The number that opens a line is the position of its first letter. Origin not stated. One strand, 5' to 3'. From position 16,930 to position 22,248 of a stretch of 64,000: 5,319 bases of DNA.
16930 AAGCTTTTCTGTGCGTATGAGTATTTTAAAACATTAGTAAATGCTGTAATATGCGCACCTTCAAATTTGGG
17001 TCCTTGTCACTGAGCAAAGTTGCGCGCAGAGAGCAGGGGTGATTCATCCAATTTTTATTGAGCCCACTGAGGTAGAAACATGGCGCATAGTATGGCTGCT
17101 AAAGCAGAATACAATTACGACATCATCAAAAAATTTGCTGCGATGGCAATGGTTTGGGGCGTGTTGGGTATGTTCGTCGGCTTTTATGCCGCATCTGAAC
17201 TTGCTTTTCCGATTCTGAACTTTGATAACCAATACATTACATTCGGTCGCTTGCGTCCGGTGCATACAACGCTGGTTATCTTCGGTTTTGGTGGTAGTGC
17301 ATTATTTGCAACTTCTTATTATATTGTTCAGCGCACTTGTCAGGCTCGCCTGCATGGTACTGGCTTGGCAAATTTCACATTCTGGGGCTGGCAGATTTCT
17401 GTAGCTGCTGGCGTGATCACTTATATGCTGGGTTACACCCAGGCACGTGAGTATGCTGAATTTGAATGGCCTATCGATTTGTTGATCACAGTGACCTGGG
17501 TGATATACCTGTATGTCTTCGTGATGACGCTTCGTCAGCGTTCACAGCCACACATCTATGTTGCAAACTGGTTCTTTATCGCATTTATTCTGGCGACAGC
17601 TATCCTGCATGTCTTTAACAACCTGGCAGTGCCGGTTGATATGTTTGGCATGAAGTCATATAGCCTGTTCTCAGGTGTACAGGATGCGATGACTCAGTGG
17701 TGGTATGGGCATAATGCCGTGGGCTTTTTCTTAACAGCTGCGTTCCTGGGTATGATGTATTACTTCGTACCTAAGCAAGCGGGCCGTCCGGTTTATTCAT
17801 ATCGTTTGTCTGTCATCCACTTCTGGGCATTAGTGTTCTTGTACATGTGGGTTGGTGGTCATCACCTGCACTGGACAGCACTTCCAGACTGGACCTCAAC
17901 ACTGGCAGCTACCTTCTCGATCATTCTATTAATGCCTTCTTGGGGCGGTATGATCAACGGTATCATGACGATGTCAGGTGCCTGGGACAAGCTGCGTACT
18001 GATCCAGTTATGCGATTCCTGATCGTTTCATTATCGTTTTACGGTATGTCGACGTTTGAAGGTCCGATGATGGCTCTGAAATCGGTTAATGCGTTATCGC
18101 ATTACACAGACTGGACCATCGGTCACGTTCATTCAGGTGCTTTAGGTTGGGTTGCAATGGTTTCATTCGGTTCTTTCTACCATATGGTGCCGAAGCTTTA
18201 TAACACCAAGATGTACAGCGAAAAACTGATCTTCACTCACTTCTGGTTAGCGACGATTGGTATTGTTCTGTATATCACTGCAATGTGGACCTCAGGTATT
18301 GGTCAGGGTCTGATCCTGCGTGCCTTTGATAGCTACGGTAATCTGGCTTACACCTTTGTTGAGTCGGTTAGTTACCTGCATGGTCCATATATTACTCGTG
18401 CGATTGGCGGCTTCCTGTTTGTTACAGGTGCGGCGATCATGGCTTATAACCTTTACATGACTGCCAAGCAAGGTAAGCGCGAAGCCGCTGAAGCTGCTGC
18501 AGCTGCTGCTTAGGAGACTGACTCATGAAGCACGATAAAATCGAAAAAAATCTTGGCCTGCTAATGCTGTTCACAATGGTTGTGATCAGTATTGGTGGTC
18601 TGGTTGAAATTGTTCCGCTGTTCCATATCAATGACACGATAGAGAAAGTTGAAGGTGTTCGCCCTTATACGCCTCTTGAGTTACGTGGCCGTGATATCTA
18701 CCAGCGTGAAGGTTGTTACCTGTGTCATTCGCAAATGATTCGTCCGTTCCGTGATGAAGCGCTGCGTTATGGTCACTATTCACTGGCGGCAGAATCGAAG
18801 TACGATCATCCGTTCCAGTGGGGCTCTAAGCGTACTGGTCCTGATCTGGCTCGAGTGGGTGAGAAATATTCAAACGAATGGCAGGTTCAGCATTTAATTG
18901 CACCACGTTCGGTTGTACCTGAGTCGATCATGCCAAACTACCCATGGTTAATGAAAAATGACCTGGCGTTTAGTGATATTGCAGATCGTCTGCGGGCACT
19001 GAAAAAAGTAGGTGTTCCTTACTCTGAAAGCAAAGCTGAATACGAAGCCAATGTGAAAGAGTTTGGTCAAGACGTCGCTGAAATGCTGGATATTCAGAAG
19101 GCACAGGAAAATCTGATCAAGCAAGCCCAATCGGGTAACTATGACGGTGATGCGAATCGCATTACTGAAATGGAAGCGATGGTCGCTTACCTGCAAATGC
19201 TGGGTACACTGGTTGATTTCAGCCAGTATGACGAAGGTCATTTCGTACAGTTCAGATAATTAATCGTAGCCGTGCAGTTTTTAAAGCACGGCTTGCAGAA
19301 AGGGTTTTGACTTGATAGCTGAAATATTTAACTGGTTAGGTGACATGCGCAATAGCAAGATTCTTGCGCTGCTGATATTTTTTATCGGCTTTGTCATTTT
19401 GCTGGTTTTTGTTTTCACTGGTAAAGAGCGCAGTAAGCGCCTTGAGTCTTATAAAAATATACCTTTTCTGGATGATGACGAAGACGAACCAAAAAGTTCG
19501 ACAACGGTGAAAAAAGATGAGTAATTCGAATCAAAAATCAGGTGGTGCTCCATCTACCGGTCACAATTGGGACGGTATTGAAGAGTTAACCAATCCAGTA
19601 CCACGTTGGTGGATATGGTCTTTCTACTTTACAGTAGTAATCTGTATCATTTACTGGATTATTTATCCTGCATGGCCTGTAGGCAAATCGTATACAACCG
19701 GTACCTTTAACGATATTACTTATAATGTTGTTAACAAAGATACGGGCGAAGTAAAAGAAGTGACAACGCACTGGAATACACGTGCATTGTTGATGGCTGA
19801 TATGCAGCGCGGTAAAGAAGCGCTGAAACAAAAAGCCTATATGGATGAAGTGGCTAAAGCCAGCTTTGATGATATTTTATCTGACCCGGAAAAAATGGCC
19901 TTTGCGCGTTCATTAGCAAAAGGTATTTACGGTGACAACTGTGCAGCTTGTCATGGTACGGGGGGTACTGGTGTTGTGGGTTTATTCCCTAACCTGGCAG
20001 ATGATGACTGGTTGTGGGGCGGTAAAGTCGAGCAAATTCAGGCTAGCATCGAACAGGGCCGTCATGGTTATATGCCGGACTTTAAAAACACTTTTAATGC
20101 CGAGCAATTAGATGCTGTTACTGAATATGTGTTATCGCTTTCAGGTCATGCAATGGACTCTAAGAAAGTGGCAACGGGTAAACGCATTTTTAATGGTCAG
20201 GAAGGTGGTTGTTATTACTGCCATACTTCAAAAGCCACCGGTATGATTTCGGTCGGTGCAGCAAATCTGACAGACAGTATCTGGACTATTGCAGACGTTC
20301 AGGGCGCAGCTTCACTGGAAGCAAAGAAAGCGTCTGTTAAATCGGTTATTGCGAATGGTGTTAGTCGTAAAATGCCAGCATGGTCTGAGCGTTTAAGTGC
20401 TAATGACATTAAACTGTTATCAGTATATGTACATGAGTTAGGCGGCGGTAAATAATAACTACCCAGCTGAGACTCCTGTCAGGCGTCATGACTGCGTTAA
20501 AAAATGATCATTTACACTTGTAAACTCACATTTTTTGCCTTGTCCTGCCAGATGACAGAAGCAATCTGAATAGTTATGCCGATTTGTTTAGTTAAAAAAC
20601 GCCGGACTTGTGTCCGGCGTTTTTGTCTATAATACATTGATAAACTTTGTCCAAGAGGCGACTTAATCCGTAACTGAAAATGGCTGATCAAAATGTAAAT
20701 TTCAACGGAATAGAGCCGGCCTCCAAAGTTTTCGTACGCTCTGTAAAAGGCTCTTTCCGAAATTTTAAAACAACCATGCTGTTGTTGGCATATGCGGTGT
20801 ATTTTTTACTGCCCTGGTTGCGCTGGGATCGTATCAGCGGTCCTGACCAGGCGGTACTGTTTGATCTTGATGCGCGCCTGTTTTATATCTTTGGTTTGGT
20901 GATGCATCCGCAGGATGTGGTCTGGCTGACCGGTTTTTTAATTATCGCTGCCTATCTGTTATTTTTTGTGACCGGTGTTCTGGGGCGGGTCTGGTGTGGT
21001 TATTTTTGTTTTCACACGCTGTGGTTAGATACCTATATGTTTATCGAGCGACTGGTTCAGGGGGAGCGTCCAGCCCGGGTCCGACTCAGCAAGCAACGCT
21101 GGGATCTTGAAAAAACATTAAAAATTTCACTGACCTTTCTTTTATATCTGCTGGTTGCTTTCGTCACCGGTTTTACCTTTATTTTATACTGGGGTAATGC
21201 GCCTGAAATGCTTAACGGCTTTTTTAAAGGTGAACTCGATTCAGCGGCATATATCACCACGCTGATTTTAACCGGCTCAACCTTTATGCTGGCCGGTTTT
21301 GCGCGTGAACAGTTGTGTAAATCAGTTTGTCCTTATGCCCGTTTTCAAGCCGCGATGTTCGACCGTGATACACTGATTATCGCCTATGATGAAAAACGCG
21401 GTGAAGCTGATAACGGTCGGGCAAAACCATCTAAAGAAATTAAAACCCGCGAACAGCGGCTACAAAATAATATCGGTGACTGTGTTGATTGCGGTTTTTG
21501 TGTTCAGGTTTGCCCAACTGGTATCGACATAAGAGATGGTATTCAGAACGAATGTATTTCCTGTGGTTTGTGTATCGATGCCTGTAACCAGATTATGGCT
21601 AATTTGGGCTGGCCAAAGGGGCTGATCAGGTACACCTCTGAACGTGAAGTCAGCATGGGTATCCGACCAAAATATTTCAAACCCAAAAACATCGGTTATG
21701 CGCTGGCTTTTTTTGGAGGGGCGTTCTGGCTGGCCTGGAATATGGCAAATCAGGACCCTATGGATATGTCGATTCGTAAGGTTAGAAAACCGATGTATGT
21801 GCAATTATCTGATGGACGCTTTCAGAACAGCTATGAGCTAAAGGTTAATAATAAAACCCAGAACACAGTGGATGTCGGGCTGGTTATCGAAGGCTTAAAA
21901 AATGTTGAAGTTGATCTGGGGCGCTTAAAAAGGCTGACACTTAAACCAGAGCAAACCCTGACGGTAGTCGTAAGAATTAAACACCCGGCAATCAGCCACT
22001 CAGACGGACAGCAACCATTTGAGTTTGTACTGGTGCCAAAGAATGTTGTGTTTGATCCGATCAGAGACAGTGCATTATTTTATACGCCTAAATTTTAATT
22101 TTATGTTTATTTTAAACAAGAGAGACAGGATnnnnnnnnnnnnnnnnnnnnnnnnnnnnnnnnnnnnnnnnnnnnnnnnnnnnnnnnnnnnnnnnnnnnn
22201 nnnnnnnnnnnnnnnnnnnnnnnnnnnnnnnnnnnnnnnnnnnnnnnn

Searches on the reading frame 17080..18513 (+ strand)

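Call 15: search_protein_families(library=pfam, proteins=[window:17080-18513:+])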
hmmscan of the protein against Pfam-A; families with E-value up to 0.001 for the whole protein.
window:17080-18513:+ (477 aa): 1 family
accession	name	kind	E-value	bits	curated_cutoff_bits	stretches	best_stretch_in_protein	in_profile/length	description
PF00115.25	COX1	-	2.1e-117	393.1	34.8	1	14-446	1-436/436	Cytochrome C and Quinol oxidase polypeptide I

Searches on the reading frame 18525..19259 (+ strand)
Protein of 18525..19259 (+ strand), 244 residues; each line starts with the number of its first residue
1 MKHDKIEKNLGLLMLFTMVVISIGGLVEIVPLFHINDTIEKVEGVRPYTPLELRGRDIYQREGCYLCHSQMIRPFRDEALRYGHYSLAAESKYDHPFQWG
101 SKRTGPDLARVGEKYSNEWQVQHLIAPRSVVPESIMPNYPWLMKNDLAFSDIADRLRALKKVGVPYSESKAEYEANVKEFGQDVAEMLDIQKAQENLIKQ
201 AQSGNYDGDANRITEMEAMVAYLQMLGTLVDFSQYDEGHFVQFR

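Call 77: search_protein_families(library=pfam, max_evalue=0.00001, proteins=[window:18525-19259:+])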
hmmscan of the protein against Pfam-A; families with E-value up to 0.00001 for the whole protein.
window:18525-19259:+ (244 aa): 1 family
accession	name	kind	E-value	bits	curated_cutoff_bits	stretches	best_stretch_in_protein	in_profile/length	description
PF02433.20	FixO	-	1.2e-94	316.4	29.6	1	3-230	1-219/219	Cytochrome C oxidase, mono-heme subunit/FixO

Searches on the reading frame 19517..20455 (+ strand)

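Call 77: search_protein_families(library=pfam, max_evalue=0.00001, proteins=[window:19517-20455:+])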
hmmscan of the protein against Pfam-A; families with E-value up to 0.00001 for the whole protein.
window:19517-20455:+ (312 aa): 3 families
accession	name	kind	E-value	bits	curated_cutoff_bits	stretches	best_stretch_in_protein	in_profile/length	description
PF13442.11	Cytochrome_CBB3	-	1.3e-23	83.5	27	2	135-205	7-68/68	Cytochrome C oxidase, cbb3-type, subunit III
PF14715.11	FixP_N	-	5.3e-22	77.7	24.9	1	13-56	4-47/48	N-terminal domain of cytochrome oxidase-cbb3, FixP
PF00034.26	Cytochrom_C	-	1.3e-14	55.7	21.3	1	135-209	5-90/90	Cytochrome c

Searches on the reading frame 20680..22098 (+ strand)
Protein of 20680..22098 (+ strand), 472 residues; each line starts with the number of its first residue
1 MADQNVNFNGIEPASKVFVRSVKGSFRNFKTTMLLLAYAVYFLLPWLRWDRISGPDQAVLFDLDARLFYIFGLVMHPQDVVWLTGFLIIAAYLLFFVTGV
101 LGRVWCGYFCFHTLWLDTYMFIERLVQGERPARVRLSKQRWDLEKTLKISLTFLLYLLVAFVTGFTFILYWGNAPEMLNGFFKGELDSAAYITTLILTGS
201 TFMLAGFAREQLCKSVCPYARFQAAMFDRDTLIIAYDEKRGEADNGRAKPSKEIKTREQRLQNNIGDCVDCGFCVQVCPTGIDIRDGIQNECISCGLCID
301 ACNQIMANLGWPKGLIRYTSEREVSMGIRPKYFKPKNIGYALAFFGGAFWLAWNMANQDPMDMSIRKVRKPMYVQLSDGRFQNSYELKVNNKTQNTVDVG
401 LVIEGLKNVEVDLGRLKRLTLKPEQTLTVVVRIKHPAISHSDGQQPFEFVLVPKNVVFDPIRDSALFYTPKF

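Call 77: search_protein_families(library=pfam, max_evalue=0.00001, proteins=[window:20680-22098:+])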
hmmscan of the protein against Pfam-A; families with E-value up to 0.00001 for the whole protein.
window:20680-22098:+ (472 aa): 9 families
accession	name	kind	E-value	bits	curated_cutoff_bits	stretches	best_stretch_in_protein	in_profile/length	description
PF13746.11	Fer4_18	-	2e-49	167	27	1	208-321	1-114/114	4Fe-4S dicluster domain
PF11614.14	FixG_C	-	8e-20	71.6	25.6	1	351-452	1-102/119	IG-like fold at C-terminal of FixG, putative oxidoreductase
PF13183.11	Fer4_8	-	1.2e-09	39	27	1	212-282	10-68/68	4Fe-4S dicluster domain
PF12838.12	Fer4_7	-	3.2e-09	37.6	27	0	213-282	8-52/52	4Fe-4S dicluster domain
PF13187.11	Fer4_9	-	2e-07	31.4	27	0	213-281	8-50/52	4Fe-4S dicluster domain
PF14697.11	Fer4_21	-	6.8e-07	29.8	35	0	261-280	34-53/59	4Fe-4S dicluster domain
PF13534.11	Fer4_17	-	1.3e-06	29.2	22.2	0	212-283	7-61/61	4Fe-4S dicluster domain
PF13237.11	Fer4_10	-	1.7e-06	28.3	25.5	0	213-279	15-53/53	4Fe-4S dicluster domain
PF00037.32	Fer4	-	9.7e-06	25.6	21.1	0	267-281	7-21/24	4Fe-4S binding domain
